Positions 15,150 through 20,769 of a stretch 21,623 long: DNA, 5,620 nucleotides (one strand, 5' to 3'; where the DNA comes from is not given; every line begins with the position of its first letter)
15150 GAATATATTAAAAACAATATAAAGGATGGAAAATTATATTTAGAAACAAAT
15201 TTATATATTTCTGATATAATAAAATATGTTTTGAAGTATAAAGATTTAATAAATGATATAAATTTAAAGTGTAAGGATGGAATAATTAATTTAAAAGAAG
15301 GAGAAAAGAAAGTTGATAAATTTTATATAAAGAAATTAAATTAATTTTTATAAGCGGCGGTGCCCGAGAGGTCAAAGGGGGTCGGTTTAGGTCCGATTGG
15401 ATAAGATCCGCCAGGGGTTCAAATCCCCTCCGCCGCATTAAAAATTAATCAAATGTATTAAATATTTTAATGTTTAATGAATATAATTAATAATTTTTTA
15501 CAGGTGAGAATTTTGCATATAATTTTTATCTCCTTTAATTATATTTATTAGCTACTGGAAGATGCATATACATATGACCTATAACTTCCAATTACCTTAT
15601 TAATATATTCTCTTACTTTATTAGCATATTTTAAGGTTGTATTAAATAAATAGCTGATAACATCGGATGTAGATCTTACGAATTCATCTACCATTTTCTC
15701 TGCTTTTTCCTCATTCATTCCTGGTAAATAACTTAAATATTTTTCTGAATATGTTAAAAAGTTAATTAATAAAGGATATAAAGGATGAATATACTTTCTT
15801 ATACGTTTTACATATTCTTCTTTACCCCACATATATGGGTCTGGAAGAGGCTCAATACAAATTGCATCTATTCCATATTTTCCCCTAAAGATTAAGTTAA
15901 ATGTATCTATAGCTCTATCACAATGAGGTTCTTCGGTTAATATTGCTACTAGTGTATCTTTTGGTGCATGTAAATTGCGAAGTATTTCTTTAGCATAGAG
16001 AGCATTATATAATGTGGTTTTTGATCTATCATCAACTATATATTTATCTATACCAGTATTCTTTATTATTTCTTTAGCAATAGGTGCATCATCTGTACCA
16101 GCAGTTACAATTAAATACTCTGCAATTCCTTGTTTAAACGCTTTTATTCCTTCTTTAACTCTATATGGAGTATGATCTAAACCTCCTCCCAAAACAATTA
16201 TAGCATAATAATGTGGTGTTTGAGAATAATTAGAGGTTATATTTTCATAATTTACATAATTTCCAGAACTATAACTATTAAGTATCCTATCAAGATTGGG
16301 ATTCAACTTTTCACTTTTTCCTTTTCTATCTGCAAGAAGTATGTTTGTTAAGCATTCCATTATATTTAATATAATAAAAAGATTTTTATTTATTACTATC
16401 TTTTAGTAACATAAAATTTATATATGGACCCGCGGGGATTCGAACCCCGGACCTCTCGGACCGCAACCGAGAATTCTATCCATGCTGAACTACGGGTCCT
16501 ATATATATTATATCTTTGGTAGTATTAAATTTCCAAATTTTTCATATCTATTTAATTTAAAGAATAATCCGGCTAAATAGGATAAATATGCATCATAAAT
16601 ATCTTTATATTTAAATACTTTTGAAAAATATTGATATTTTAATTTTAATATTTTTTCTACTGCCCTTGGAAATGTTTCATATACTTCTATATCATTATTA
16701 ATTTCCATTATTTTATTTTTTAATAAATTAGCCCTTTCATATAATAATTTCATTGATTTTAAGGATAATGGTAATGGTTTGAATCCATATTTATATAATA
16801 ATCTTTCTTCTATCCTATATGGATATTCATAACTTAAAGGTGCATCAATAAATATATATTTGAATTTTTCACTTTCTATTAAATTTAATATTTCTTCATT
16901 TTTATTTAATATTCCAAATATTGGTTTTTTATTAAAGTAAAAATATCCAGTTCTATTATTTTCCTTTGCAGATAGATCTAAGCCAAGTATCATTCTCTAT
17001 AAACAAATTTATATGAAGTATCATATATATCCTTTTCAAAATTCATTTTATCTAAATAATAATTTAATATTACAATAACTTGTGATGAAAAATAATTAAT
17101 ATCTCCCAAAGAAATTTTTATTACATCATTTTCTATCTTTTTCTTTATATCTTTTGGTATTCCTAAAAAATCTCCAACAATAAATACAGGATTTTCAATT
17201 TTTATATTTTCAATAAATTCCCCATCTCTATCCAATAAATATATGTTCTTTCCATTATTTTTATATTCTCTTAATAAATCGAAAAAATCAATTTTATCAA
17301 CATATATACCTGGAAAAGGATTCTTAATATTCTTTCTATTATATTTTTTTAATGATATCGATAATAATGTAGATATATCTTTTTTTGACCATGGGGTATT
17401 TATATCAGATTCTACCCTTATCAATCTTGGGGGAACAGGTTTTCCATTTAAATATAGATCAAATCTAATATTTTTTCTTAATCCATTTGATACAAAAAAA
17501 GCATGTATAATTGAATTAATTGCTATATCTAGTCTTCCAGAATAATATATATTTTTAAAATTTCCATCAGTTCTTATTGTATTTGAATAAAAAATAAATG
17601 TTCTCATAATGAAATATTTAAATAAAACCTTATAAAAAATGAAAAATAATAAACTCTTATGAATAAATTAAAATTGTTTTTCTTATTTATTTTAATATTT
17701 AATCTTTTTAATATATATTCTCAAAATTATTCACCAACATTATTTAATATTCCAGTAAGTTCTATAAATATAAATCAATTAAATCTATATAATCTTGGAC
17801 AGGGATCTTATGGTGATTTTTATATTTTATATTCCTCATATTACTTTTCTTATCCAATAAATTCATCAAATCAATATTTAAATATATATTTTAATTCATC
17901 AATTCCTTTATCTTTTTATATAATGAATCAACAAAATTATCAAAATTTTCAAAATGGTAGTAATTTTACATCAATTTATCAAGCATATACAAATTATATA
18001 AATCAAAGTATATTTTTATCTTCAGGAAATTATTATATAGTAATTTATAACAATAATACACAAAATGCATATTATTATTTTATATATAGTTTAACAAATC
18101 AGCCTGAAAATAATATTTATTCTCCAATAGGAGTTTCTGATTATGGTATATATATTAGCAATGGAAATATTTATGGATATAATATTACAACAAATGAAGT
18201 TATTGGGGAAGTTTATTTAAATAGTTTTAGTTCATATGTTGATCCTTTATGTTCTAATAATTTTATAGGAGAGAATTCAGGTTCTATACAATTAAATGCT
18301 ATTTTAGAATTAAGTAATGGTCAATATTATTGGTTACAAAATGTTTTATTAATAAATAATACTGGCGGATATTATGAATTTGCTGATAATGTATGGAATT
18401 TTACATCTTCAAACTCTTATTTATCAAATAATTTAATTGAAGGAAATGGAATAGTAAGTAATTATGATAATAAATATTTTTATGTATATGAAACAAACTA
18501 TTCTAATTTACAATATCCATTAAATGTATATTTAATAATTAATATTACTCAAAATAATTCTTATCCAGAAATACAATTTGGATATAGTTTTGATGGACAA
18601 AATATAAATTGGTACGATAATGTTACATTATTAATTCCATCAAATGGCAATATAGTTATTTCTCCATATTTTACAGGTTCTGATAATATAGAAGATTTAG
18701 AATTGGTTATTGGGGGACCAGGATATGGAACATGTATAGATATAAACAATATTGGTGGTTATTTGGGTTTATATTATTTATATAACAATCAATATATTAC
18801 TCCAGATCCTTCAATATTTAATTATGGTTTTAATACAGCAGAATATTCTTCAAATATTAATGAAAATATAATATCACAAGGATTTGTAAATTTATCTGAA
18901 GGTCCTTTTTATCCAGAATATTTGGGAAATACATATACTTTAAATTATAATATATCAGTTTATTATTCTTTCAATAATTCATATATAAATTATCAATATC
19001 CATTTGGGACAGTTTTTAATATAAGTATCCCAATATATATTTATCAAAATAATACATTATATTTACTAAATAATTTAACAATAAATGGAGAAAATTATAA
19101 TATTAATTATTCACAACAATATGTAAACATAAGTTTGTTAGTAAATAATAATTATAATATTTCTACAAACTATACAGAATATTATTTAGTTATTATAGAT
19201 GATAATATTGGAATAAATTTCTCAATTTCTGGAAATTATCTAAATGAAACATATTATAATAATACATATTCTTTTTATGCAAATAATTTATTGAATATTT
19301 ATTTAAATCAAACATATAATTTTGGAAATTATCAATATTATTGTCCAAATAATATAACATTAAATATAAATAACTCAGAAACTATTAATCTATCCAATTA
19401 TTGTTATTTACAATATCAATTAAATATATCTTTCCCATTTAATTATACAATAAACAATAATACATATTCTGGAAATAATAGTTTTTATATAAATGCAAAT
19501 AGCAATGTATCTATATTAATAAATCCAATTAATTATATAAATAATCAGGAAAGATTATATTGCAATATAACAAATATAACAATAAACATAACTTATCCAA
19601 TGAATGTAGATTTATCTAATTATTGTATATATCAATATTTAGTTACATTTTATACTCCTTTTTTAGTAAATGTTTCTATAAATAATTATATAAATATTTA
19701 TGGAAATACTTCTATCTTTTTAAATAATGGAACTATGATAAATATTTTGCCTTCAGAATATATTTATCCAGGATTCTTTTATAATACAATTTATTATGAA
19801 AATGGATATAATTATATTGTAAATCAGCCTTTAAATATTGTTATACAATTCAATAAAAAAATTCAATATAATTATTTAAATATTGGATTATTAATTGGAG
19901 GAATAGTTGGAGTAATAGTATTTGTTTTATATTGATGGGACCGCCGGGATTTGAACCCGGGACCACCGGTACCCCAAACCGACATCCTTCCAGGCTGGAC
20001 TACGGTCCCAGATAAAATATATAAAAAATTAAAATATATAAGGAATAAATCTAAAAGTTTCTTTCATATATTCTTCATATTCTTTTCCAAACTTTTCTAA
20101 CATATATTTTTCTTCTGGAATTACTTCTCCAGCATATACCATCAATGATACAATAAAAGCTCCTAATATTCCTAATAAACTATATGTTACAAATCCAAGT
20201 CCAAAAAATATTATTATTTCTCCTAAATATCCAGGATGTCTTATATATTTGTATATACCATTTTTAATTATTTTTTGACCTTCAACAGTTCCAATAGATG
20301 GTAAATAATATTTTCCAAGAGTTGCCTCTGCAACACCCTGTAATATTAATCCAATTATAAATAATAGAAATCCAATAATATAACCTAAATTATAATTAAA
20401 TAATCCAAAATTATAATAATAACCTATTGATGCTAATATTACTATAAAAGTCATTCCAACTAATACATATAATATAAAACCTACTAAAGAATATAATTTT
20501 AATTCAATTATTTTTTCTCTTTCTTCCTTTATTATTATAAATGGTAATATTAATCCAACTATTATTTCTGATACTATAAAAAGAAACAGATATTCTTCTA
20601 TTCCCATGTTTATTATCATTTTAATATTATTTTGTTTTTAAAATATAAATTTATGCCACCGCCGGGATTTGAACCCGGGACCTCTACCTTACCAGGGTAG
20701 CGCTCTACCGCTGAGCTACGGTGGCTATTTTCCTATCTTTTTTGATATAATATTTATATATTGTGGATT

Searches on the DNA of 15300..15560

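Call 104: search_rna_families(source=window, start=15300, end=15560, threshold=evalue, max_evalue=1)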
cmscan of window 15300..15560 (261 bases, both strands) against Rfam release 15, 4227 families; matches with E-value up to 1: 2.
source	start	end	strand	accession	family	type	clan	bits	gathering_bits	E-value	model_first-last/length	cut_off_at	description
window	15354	15437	+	RF00005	tRNA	Gene; tRNA;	CL00001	52.3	29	9.2e-11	1-71/71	no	tRNA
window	15354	15438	-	RF04354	Plastid-ycf2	Cis-reg;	-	18.2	65.7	0.24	1-75/75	no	Plastid-ycf2 5UTR RNA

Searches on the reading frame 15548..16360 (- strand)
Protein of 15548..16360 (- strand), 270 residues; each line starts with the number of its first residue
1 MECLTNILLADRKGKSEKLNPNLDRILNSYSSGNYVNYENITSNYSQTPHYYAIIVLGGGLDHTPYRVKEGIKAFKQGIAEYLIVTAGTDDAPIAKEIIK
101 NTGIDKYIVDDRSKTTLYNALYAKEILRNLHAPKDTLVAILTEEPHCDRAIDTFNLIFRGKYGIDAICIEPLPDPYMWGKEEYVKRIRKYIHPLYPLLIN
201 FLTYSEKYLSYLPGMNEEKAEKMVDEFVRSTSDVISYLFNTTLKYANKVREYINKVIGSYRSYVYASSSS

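Call 93: search_protein_families(library=pfam, max_evalue=0.001, proteins=[window:15548-16360:-])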
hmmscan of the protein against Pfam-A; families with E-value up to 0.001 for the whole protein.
window:15548-16360:- (270 aa): 1 family
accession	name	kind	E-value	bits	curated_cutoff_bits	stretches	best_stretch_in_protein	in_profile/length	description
PF02698.23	DUF218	-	2.2e-14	53.9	27.6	1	53-157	2-103/133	DUF218 domain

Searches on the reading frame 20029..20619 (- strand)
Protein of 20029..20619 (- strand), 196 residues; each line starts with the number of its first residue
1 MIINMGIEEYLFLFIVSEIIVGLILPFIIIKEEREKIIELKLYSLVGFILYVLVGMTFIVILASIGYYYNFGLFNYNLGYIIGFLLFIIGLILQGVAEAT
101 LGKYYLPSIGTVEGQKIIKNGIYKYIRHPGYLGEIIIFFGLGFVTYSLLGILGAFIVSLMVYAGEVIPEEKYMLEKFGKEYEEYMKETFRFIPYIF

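Call 93: search_protein_families(library=pfam, max_evalue=0.001, proteins=[window:20029-20619:-])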
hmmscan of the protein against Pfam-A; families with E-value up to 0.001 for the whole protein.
window:20029-20619:- (196 aa): 5 families
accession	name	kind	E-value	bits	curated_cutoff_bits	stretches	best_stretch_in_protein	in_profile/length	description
PF04191.18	PEMT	-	5.1e-13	49.8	25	1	80-179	3-104/105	Phospholipid methyltransferase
PF06966.17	DUF1295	-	1.4e-11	44.8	20.4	1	81-188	122-235/235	Protein of unknown function (DUF1295)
PF04140.19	ICMT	-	5.7e-11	43.1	24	1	85-174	3-94/95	Isoprenylcysteine carboxyl methyltransferase (ICMT) family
PF02544.21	Steroid_dh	-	4.8e-08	33.6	22.6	1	57-196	13-150/150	3-oxo-5-alpha-steroid 4-dehydrogenase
PF01222.22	ERG4_ERG24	-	1.1e-05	24.9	27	1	105-196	339-432/432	Ergosterol biosynthesis ERG4/ERG24 family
